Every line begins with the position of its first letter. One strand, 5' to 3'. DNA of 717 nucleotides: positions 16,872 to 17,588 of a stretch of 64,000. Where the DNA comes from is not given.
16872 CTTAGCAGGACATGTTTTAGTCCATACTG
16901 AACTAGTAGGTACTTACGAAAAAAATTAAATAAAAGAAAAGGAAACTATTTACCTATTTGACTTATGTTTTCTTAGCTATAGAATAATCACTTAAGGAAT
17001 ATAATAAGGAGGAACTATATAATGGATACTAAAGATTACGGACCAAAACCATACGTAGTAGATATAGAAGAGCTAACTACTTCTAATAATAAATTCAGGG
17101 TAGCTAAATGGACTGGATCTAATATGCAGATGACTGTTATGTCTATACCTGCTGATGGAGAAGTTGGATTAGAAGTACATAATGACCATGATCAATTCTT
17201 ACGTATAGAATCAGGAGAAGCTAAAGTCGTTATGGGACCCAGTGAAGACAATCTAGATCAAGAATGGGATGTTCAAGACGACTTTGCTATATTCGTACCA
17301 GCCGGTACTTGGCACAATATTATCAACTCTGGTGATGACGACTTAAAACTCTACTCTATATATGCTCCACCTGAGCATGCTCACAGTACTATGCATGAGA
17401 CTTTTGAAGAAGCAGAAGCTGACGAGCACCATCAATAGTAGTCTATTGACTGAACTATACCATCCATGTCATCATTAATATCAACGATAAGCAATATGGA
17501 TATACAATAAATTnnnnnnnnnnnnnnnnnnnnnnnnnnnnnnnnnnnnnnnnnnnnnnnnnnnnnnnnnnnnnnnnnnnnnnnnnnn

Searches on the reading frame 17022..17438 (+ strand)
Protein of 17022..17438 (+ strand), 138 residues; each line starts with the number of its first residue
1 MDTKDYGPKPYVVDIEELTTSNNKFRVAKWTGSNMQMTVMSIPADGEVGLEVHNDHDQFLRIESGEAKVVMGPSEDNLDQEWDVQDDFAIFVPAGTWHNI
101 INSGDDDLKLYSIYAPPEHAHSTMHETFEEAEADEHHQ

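Call 56: find_homologous_proteins(query=window:17022-17438:+)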
Query window:17022-17438:+ (138 aa): 2496 proteins with E <= 0.001 among 2500 candidates; the best 120 are listed.
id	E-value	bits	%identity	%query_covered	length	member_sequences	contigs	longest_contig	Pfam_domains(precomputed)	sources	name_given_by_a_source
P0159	3.0e-89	314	100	100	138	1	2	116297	PF07883.18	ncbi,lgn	ncbi:MAG: cupin domain-containing protein [Candidatus Saccharimonadales bacterium]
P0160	2.4e-77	276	86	99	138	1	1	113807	PF07883.18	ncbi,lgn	-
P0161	2.2e-70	253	83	93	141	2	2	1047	PF07883.18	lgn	-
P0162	8.7e-70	251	80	99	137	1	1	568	PF07883.18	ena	-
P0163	1.0e-69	251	81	93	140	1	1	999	PF07883.18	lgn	-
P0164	2.4e-68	247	79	99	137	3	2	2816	PF07883.18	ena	-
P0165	5.1e-68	246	79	99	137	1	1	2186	PF07883.18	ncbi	-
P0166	6.2e-68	245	78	99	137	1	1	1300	PF07883.18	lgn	-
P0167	3.8e-67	243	76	99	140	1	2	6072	PF07883.18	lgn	-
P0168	4.8e-66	239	76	99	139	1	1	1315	PF07883.18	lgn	-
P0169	1.3e-65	238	76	93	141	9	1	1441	PF07883.18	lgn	-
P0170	1.6e-65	238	78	95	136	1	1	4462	PF07883.18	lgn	-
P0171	2.5e-65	237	77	93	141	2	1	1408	PF07883.18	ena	-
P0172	3.3e-65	237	74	100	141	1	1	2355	PF07883.18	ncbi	-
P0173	5.4e-65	236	77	93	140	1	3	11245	PF07883.18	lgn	-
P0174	6.2e-65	236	78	93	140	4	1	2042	PF07883.18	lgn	-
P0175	1.1e-64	235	78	93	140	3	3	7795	PF07883.18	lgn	-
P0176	1.2e-64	235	76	93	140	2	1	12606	PF07883.18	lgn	-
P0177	1.3e-64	235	78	93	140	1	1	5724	PF07883.18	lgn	-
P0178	1.5e-64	234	74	100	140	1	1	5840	PF07883.18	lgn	-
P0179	2.3e-64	234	78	93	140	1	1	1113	PF07883.18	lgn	-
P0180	2.6e-64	234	76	93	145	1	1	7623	PF07883.18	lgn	-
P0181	1.2e-63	232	73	98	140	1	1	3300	PF07883.18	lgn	-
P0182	2.0e-63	231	77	91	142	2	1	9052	PF07883.18,PF00190.29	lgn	-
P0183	3.5e-63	230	74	93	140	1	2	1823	PF07883.18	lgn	-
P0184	3.5e-63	230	73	93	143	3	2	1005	PF07883.18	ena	-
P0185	4.9e-63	230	78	95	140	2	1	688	PF07883.18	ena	-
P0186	6.3e-63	229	76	93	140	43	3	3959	PF07883.18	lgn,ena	-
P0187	6.5e-63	229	76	93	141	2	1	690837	PF07883.18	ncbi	-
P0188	6.6e-63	229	75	93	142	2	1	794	PF07883.18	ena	-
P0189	1.0e-62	229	76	93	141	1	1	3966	PF07883.18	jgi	jgi:mannose-6-phosphate isomerase-like protein (cupin superfamily)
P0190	1.5e-62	228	78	93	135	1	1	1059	PF07883.18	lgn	-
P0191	2.0e-62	228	72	99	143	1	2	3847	PF07883.18,PF01050.25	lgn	-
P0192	3.2e-62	227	74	93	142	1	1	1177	PF07883.18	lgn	-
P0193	3.9e-62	227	76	93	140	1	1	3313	PF07883.18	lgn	-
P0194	4.6e-62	226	75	93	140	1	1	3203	PF07883.18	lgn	-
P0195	4.6e-62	226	75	93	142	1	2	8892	PF07883.18,PF00190.29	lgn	-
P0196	4.7e-62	226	73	90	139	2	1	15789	PF07883.18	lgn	-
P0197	5.5e-62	226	76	93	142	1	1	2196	PF07883.18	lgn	-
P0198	6.2e-62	226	75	93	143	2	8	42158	PF07883.18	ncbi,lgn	-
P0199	6.6e-62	226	74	93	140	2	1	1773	PF07883.18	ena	-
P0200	6.8e-62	226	73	93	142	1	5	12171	PF07883.18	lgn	-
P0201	8.7e-62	225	74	100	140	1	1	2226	PF07883.18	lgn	-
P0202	1.3e-61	225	75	93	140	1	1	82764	PF07883.18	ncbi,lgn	-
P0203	2.0e-61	224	75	90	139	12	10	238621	PF07883.18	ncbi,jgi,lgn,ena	jgi:mannose-6-phosphate isomerase-like protein (cupin superfamily)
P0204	2.2e-61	224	73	98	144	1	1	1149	PF07883.18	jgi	jgi:mannose-6-phosphate isomerase-like protein (cupin superfamily)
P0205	2.2e-61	224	74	93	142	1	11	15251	PF07883.18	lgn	-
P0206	2.9e-61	224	72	93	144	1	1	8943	PF07883.18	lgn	-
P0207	3.4e-61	224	73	93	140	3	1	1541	PF07883.18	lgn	-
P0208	3.9e-61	223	74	99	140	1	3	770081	PF07883.18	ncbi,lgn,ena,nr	ncbi:cupin domain-containing protein [Candidatus Nomurabacteria bacterium]|nr:cupin domain-containin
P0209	5.5e-61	223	71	100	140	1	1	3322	PF07883.18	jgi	-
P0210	6.9e-61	223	73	98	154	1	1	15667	PF07883.18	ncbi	-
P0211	8.1e-61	222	72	91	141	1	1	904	PF07883.18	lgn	-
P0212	9.0e-61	222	72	91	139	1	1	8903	PF07883.18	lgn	-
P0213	9.3e-61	222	73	91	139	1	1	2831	PF07883.18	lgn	-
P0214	9.6e-61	222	73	91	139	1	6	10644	PF07883.18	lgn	-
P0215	1.2e-60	222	76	90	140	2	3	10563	PF07883.18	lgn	-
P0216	1.3e-60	222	72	92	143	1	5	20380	PF07883.18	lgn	-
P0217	1.3e-60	222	71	100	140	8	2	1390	PF07883.18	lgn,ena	-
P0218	1.5e-60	221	71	99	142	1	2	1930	PF07883.18,PF01050.25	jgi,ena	-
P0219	1.7e-60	221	72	98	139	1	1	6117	PF07883.18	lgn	-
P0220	1.7e-60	221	72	93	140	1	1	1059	PF07883.18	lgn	-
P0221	2.5e-60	221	73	92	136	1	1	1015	PF07883.18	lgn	-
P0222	2.6e-60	221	73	93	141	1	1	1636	PF07883.18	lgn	-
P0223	5.3e-60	220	72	91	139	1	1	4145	PF07883.18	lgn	-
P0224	6.0e-60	220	75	92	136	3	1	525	PF07883.18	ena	-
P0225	6.2e-60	219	73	93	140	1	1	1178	PF07883.18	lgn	-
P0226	6.8e-60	219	73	93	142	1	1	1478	PF07883.18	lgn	-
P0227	7.0e-60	219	73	99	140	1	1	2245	PF07883.18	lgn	-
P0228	7.4e-60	219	73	93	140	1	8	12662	PF07883.18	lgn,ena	-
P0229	7.9e-60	219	71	91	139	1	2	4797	PF07883.18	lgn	-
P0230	1.1e-59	219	71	93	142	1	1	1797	PF07883.18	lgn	-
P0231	1.1e-59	219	71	93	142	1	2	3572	PF07883.18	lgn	-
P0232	1.6e-59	218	73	90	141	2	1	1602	PF07883.18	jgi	jgi:mannose-6-phosphate isomerase-like protein (cupin superfamily)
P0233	1.8e-59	218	70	93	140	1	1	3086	PF07883.18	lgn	-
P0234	2.4e-59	218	68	100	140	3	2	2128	PF07883.18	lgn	-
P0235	2.6e-59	217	71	88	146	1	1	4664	PF07883.18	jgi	-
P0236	3.6e-59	217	71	93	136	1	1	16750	PF07883.18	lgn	-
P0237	3.7e-59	217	72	99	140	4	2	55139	PF07883.18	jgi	jgi:mannose-6-phosphate isomerase-like protein (cupin superfamily)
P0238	5.1e-59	216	68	94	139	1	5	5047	PF07883.18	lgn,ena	-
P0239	6.7e-59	216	72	90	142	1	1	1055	PF07883.18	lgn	-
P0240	6.9e-59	216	71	92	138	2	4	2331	PF07883.18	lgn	-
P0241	7.5e-59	216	72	100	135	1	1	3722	PF07883.18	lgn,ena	-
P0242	8.0e-59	216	70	93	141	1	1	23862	PF07883.18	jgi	-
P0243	8.5e-59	216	70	93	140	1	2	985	PF07883.18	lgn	-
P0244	9.4e-59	216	71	96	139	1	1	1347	PF07883.18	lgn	-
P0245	9.7e-59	216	70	98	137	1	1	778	PF07883.18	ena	-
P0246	1.0e-58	216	70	98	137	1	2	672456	PF07883.18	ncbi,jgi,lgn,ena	-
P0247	1.1e-58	215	69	93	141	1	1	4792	PF07883.18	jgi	jgi:mannose-6-phosphate isomerase-like protein (cupin superfamily)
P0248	1.2e-58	215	73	91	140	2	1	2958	PF07883.18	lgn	-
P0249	1.2e-58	215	70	93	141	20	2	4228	PF07883.18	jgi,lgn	-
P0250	1.3e-58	215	73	93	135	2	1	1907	PF07883.18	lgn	-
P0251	1.3e-58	215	70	93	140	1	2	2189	PF07883.18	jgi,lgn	jgi:mannose-6-phosphate isomerase-like protein (cupin superfamily)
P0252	1.4e-58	215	70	99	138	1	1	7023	PF07883.18,PF00190.29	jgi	-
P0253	1.5e-58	215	70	91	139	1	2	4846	PF07883.18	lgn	-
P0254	1.6e-58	215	67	99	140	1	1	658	PF07883.18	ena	-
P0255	1.6e-58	215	71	91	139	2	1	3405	PF07883.18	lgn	-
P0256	1.7e-58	215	71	94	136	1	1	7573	PF07883.18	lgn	-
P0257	1.8e-58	215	74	93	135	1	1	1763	PF07883.18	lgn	-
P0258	1.9e-58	215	66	99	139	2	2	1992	PF07883.18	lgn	-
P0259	1.9e-58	215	71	99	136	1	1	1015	PF07883.18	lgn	-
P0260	2.2e-58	214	71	98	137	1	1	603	PF07883.18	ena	-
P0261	2.4e-58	214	71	99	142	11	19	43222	PF07883.18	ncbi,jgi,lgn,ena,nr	ncbi:cupin domain-containing protein [Candidatus Saccharibacteria bacterium]|jgi:mannose-6-phosphate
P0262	4.2e-58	214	70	91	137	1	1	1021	PF07883.18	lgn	-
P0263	5.0e-58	213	69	93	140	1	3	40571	PF07883.18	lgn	-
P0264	5.4e-58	213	70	91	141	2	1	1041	PF07883.18,PF01050.25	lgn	-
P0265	6.4e-58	213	71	99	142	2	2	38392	PF07883.18,PF01050.25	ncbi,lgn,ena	-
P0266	7.4e-58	213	69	95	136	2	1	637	PF07883.18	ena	-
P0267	8.2e-58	213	73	93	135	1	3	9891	PF07883.18,PF00190.29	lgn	-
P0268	1.1e-57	212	72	93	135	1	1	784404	PF07883.18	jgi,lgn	jgi:mannose-6-phosphate isomerase-like protein (cupin superfamily)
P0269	1.5e-57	212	68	93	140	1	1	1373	PF07883.18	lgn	-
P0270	2.4e-57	211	64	93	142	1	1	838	PF07883.18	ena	-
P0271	2.5e-57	211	66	99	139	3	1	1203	PF07883.18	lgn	-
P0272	2.8e-57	211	70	93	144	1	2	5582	PF07883.18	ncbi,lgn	-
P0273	2.8e-57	211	70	93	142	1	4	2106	PF07883.18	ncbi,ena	-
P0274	3.6e-57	210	69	100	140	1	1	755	PF07883.18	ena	-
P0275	4.2e-57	210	71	93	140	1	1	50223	PF07883.18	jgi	jgi:mannose-6-phosphate isomerase-like protein (cupin superfamily)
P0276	4.9e-57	210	71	96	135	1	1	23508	PF07883.18,PF01050.25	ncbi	-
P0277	5.1e-57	210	69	93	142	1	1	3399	PF07883.18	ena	-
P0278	5.2e-57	210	69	93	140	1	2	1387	PF07883.18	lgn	-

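Call 57: find_encoding_contigs(protein=P0160, flank=10000, max_places=2)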
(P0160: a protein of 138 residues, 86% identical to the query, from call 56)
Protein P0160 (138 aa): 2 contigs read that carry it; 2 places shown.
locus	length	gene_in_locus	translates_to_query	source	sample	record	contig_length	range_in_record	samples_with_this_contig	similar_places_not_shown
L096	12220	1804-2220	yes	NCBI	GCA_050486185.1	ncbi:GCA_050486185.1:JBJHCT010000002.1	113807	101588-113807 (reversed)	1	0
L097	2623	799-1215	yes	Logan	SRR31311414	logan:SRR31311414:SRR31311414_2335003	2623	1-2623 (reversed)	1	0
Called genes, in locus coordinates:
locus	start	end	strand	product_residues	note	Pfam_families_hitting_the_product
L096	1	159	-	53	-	?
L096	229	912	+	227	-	-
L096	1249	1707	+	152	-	PF01161:PBP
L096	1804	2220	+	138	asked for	PF07883:Cupin_2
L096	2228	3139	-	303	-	PF06790:UPF0259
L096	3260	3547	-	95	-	PF08922:DUF1905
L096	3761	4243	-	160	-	-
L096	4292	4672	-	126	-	PF02643:DUF192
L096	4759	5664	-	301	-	PF07478:Dala_Dala_lig_C (faint), PF18030:Rimk_N, PF14397:ATPgrasp_ST (faint), PF02655:ATP-grasp_3, PF02955:GSH-S_ATP, PF08443:RimK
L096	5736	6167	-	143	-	PF05618:RimB-like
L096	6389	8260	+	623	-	PF04041:Glyco_hydro_130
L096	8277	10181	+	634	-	PF04041:Glyco_hydro_130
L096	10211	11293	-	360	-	PF00226:DnaJ, PF01556:DnaJ_C, PF00684:DnaJ_CXXCXGXG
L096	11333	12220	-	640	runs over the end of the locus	PF00012:HSP70, PF06723:MreB_Mbl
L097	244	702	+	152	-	PF01161:PBP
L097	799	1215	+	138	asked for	PF07883:Cupin_2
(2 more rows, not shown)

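Call 58: find_encoding_contigs(protein=P0159, flank=10000, max_places=3)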
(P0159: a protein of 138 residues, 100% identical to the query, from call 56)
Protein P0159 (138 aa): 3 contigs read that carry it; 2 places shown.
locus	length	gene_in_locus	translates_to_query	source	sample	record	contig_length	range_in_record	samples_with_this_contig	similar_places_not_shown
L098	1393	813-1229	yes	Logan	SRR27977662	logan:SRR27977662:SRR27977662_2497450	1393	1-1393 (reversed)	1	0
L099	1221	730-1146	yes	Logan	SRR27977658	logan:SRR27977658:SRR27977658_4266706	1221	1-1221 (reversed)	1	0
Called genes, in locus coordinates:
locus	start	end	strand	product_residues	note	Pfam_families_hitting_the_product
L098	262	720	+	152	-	PF01161:PBP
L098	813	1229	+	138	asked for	PF07883:Cupin_2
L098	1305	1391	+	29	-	?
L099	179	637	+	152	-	PF01161:PBP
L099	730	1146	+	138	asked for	PF07883:Cupin_2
